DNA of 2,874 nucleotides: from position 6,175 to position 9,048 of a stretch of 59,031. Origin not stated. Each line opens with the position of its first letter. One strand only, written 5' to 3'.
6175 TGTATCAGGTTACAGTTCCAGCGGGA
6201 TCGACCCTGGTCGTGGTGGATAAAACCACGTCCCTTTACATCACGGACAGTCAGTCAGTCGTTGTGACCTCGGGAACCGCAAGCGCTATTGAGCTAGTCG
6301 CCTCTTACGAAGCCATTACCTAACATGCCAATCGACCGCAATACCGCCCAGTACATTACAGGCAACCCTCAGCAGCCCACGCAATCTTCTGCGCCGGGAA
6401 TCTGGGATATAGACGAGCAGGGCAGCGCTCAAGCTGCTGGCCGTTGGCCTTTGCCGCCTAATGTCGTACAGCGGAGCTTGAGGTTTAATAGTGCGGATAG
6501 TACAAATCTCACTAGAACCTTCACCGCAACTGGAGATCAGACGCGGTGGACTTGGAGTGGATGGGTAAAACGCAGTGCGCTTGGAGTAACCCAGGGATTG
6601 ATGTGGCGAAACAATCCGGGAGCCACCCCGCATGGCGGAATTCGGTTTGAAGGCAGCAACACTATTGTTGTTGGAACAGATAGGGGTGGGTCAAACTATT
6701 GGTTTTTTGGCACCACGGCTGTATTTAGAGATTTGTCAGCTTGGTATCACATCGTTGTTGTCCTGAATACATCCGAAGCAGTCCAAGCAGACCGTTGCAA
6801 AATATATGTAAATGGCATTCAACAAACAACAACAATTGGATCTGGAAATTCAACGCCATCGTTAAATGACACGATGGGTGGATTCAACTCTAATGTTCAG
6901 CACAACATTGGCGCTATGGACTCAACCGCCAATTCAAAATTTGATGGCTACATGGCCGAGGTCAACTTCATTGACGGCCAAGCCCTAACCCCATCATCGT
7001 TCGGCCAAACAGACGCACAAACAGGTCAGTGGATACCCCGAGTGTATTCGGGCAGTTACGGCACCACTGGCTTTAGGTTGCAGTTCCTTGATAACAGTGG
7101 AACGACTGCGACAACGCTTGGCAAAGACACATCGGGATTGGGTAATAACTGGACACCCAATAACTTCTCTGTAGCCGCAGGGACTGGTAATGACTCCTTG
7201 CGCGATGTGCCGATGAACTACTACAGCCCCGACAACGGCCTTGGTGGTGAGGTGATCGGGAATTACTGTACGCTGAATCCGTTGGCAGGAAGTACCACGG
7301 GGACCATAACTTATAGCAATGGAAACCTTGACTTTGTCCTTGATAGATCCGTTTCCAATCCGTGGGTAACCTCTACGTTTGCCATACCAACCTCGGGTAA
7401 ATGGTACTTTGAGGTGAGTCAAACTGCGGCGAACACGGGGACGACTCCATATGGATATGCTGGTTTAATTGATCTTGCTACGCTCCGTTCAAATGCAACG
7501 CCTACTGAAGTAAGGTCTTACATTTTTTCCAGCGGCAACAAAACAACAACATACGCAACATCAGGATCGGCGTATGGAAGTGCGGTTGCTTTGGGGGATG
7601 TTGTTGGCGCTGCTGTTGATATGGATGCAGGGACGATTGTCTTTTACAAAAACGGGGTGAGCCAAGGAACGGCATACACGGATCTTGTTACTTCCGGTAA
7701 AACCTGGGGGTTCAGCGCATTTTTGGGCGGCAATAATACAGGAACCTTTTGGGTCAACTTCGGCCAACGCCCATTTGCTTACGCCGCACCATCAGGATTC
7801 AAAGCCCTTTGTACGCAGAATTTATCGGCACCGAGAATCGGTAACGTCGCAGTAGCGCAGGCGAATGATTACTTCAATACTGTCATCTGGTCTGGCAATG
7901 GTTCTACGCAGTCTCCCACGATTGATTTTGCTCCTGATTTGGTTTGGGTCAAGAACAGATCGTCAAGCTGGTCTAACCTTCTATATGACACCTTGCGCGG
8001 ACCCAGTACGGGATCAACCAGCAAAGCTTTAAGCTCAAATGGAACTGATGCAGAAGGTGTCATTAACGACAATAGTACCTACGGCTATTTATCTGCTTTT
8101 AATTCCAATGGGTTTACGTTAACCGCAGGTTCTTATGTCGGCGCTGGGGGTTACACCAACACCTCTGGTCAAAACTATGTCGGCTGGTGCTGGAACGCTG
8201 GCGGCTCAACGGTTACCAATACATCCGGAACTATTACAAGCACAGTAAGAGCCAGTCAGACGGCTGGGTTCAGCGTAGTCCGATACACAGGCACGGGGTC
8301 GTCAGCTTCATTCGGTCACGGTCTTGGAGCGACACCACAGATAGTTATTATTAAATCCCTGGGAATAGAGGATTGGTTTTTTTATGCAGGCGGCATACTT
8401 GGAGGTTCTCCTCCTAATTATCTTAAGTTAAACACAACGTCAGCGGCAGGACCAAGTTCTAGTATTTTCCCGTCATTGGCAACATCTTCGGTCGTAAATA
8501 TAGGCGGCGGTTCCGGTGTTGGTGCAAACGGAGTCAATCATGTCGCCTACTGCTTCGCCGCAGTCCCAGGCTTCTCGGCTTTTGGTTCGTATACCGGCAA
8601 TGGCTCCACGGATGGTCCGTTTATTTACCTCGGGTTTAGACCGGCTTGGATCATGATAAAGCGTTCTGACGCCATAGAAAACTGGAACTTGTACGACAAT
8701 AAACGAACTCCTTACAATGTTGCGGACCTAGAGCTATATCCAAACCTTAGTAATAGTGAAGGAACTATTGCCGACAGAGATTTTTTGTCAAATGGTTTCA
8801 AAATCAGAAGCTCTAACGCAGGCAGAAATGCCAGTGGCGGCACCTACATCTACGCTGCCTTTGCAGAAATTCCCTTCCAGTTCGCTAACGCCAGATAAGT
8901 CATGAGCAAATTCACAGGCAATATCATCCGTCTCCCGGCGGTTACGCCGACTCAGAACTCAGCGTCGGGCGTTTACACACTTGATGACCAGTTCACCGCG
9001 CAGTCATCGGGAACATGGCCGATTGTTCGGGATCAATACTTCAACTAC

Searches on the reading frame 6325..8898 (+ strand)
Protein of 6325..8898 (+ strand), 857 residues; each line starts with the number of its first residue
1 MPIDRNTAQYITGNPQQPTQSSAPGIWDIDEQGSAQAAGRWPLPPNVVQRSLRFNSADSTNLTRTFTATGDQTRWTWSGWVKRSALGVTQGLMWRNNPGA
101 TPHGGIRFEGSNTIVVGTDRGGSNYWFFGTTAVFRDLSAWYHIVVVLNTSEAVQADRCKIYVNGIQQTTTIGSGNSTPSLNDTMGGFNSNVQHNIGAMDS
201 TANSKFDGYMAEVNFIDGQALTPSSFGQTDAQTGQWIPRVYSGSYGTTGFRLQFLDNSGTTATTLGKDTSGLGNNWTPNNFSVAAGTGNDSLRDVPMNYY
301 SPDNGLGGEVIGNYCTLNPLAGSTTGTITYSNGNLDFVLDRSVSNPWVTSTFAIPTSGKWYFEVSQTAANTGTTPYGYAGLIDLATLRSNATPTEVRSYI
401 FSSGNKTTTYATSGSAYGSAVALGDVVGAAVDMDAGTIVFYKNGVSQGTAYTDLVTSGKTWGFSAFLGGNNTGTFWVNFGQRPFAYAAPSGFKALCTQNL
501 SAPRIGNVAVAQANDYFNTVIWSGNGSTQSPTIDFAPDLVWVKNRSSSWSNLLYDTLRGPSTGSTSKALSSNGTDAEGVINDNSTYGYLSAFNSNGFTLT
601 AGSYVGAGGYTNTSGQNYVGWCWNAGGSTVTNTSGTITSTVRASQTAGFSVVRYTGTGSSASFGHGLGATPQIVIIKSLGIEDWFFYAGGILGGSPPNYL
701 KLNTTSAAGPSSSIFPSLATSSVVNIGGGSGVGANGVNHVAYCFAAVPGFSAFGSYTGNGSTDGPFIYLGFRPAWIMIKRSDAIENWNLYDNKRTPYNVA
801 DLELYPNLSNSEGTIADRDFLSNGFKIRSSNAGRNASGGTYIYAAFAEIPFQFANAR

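Call 40: search_protein_families(library=phrogs, proteins=[window:6325-8898:+], max_evalue=0.00001)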
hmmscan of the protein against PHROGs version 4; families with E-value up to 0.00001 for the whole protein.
window:6325-8898:+ (857 aa): 5 families
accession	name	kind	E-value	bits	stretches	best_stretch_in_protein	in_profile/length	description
phrog_19943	-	head and packaging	6.5e-191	637.8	2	231-857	629-1227/1227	virion structural protein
phrog_24898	-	tail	7.9e-78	263.1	1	510-853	31-364/371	tail fiber protein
phrog_27411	-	unknown function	1.1e-53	183.9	1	57-500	2-437/439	-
phrog_10080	-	unknown function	1e-23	84.8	1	306-498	7-198/667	-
phrog_37978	-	unknown function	1.2e-11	45.2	1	355-493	415-557/564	-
